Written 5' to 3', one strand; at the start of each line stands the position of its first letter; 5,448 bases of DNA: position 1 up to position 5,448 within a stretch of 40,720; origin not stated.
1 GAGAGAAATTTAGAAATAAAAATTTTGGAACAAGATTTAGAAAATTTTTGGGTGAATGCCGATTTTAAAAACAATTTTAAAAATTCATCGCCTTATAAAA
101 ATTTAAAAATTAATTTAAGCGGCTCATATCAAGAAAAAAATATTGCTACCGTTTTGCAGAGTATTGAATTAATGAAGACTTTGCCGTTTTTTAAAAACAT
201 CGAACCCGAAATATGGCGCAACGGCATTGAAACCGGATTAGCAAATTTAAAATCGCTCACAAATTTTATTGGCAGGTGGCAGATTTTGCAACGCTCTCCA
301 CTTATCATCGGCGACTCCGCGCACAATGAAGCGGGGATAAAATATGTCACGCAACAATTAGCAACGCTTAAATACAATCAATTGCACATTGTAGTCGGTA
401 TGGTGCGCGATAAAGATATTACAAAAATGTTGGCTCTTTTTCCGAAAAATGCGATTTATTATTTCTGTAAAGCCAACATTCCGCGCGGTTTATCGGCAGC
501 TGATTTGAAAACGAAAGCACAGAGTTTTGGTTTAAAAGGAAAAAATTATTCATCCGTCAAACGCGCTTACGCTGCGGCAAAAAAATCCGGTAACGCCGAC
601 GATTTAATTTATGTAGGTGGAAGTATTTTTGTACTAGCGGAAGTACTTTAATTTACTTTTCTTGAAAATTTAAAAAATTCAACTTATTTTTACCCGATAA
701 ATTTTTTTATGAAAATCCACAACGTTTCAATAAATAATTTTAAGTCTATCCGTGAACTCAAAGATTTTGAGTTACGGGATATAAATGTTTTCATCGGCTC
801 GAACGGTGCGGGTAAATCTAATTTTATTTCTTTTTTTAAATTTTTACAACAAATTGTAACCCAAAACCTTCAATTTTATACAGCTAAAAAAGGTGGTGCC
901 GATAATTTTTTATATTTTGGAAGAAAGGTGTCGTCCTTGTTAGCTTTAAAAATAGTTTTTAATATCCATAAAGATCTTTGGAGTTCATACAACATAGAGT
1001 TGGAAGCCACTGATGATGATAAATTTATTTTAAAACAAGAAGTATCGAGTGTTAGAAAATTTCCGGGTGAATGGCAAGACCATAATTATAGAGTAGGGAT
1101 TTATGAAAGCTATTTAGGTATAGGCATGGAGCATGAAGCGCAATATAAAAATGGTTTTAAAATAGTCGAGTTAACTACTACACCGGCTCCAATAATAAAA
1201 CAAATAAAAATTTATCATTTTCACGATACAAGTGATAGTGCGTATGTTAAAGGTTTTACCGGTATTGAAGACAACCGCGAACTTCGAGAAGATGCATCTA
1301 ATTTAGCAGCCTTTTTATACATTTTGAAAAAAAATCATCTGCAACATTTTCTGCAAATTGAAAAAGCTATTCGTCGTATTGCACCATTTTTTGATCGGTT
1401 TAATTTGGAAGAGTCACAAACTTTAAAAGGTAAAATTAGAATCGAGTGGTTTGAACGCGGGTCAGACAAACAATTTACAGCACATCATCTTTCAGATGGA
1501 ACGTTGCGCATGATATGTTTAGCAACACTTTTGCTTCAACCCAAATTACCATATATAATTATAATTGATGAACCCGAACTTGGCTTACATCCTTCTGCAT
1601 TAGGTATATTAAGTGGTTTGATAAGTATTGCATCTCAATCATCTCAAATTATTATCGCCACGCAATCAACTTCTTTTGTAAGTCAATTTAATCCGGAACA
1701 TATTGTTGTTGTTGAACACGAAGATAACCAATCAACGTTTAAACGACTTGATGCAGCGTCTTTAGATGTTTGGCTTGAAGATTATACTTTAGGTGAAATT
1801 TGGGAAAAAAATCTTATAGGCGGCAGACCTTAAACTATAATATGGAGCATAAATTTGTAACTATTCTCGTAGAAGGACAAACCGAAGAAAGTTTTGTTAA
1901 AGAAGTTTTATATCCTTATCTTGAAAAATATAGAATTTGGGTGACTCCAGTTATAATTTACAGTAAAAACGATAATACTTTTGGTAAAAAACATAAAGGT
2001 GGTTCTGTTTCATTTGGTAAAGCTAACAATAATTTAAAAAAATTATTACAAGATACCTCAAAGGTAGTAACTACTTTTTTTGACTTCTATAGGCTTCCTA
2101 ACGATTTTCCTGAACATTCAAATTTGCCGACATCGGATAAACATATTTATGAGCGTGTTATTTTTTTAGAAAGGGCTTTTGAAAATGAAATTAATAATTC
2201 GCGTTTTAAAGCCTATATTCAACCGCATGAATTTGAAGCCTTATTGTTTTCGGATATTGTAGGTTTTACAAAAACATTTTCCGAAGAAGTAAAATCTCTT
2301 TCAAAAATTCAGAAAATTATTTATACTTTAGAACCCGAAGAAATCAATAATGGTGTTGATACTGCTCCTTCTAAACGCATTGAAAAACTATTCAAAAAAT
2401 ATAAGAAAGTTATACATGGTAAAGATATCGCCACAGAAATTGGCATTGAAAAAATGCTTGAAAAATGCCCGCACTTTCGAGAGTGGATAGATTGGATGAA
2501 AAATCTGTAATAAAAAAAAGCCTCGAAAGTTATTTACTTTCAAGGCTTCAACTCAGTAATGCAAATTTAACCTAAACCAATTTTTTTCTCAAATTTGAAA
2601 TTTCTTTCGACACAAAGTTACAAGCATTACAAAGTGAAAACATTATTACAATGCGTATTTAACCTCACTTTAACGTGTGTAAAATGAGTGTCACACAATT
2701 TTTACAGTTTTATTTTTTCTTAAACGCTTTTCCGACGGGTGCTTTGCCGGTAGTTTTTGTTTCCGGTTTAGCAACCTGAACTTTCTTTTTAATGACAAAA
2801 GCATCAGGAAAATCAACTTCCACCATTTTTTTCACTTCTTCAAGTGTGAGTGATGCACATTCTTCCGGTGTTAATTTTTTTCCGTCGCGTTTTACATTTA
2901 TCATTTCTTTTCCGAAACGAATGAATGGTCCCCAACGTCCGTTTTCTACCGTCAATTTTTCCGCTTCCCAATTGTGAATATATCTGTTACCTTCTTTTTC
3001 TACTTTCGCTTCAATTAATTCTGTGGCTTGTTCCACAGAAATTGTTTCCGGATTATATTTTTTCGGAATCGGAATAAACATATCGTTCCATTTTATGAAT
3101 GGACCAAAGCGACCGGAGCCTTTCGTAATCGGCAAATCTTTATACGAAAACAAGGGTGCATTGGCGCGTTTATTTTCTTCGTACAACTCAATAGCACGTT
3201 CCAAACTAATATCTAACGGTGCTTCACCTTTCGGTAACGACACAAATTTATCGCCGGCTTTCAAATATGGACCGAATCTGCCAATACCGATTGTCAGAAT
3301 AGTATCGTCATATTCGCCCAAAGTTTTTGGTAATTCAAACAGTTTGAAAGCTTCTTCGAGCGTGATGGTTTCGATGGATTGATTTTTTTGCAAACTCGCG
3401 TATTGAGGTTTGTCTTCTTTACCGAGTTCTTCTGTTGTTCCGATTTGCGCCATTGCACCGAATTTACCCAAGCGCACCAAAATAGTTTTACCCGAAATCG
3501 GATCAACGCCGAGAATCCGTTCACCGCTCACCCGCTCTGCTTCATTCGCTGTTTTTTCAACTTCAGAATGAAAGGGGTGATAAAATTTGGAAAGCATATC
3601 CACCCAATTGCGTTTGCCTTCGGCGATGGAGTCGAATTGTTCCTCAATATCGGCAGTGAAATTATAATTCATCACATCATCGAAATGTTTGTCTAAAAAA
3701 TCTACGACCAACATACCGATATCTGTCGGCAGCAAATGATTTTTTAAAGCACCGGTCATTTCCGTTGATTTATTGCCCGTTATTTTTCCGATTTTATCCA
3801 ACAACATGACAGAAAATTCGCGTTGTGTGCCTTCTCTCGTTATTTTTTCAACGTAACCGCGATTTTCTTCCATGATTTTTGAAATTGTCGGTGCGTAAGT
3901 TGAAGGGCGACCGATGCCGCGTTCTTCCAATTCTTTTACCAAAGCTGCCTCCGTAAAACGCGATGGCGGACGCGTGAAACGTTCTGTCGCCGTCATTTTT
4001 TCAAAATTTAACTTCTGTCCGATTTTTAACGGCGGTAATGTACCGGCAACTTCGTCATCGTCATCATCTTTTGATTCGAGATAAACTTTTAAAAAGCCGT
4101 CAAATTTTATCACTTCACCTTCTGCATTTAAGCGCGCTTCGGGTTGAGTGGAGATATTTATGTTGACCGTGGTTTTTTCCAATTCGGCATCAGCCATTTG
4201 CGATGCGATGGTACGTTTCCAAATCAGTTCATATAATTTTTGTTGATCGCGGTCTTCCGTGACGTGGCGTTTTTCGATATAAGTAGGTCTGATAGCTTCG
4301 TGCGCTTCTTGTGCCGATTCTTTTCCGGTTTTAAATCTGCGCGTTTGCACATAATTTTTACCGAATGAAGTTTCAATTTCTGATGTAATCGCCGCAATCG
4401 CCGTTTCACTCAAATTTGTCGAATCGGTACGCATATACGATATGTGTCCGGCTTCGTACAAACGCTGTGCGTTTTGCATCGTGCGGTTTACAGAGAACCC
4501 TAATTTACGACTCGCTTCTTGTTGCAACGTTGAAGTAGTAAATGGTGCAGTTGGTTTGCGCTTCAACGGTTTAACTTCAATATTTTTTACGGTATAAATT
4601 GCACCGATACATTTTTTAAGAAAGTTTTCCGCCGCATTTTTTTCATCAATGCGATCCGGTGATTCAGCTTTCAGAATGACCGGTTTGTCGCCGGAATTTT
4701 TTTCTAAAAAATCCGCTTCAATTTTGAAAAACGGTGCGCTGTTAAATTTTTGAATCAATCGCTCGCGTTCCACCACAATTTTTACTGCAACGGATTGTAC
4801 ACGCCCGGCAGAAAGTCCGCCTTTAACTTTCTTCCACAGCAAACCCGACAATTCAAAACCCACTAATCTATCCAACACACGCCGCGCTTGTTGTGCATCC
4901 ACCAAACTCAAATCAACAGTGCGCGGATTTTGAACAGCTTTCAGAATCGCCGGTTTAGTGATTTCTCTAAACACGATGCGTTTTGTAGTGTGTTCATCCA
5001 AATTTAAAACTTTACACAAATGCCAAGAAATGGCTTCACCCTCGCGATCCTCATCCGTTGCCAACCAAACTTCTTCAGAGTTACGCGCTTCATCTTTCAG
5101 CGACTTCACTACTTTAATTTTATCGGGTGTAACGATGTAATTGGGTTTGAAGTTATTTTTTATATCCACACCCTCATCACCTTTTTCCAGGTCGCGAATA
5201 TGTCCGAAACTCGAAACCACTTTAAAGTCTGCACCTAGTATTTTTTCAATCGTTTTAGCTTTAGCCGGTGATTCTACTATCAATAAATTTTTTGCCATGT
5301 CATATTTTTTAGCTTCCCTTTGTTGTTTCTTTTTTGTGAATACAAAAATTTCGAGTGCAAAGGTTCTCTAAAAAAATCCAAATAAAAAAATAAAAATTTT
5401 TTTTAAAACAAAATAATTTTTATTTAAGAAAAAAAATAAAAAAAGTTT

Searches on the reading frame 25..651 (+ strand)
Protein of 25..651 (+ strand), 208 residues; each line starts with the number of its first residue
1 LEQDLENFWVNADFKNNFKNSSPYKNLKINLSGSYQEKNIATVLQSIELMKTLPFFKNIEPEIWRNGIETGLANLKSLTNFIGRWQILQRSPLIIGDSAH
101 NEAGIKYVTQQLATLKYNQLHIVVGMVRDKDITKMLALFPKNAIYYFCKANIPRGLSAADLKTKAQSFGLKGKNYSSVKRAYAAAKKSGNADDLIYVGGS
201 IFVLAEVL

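Call 18: search_protein_families(library=pfam, proteins=[window:25-651:+], max_evalue=0.00001)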
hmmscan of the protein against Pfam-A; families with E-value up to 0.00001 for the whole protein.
window:25-651:+ (208 aa): 1 family
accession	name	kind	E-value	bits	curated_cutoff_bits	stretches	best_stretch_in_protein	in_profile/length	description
PF02875.26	Mur_ligase_C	-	1.7e-14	55.2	28.4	1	83-200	1-126/127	Mur ligase, glutamate ligase domain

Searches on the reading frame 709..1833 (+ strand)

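Call 18: search_protein_families(library=pfam, proteins=[window:709-1833:+], max_evalue=0.00001)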
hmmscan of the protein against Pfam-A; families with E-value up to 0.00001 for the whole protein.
window:709-1833:+ (374 aa): 4 families
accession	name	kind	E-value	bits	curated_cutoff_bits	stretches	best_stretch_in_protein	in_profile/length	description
PF13304.12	AAA_21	-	6.2e-29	102.5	27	1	25-324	1-303/304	AAA domain, putative AbiEii toxin, Type IV TA system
PF13175.12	AAA_15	-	4.6e-15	56.5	32.1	2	1-101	1-82/374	AAA ATPase domain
PF02463.25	SMC_N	-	2.8e-10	40.5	40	0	3-45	2-46/220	RecF/RecN/SMC N terminal domain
PF11398.14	DUF2813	-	6.9e-06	26.1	21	0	281-333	284-334/372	Protein of unknown function (DUF2813)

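Call 75: search_protein_families(library=padloc, proteins=[window:709-1833:+], max_evalue=0.00001)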
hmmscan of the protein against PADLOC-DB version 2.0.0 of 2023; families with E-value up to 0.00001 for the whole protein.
window:709-1833:+ (374 aa): 87 families (the best 25 are shown)
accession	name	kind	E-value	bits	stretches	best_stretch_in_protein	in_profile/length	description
PDLC04175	HEC-01A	-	6.6e-135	447.8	1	2-374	5-362/363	-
PDLC04174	HEC-01A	-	5.9e-90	299.1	1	133-374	22-262/264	-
PDLC04177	HEC-01A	-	4e-62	208.5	2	163-373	183-391/393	-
PDLC04178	HEC-01A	-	3e-51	172.7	1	2-367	8-377/399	-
PDLC04176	HEC-01A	-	2.3e-49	166.7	1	1-372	1-367/371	-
PDLC04183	HEC-01A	-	3.8e-44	149.4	2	163-372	190-400/402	-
PDLC04182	HEC-01A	-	3.6e-39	132.9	2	181-370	208-400/406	-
PDLC02980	AriA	-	1.1e-28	99.1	1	25-324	1-303/304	-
PDLC04179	HEC-01A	-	6.6e-28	96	2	186-374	267-455/459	-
PDLC04391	PDC-M07A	-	1.3e-27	94.8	1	3-370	2-401/412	-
PDLC04144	HEC-01B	-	1.4e-27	94.8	2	185-372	203-391/395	-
PDLC04180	HEC-01A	-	2.8e-26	90.6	2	208-348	201-347/382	-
PDLC04135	mad3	-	1.1e-25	89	1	2-367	1-371/374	mads_3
PDLC04392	PDC-M07A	-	2.2e-24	84.3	2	186-319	211-346/432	-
PDLC04184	HEC-01A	-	4e-24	83.4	2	186-305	237-360/464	-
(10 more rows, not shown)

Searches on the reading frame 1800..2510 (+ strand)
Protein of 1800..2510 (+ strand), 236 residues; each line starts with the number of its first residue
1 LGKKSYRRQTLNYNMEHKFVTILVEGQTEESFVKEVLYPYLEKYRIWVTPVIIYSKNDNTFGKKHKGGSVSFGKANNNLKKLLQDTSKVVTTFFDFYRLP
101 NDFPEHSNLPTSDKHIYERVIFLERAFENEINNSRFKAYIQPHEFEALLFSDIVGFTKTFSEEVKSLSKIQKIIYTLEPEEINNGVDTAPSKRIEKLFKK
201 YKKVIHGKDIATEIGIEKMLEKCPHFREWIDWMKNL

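Call 18: search_protein_families(library=pfam, proteins=[window:1800-2510:+], max_evalue=0.00001)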
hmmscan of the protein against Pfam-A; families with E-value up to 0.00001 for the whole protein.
window:1800-2510:+ (236 aa): 1 family
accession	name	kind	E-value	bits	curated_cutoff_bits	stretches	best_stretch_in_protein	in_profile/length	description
PF14103.11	DUF4276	-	6.4e-55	186.8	30.2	1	24-233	1-191/192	Domain of unknown function (DUF4276)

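Call 75: search_protein_families(library=padloc, proteins=[window:1800-2510:+], max_evalue=0.00001)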
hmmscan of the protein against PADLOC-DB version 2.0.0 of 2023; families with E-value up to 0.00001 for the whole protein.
window:1800-2510:+ (236 aa): 5 families
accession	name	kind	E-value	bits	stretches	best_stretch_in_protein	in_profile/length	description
PDLC04188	HEC-01B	-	3e-77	257.4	1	12-236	9-226/230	-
PDLC04190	HEC-01B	-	8.7e-49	164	1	20-190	4-168/168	-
PDLC04187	HEC-01B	-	3e-23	81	1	83-235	1-165/166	-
PDLC04189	HEC-01B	-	4.2e-23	80.3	1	21-232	5-220/223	-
PDLC04186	HEC-01B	-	9.3e-21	72.5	1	67-233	27-189/196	-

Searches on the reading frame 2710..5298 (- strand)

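Call 18: search_protein_families(library=pfam, proteins=[window:2710-5298:-], max_evalue=0.00001)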
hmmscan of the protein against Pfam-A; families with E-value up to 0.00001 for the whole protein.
window:2710-5298:- (862 aa): 3 families
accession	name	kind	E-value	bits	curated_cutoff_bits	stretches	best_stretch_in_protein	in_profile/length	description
PF01131.25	Topoisom_bac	-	1.5e-120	403.4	35.1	2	129-522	3-396/411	DNA topoisomerase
PF13368.11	Toprim_C_rpt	-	1.4e-45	153.5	22.3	3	668-711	8-51/57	Topoisomerase C-terminal repeat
PF01751.28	Toprim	-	1.5e-21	76.8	23.1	1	5-113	2-96/96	Toprim domain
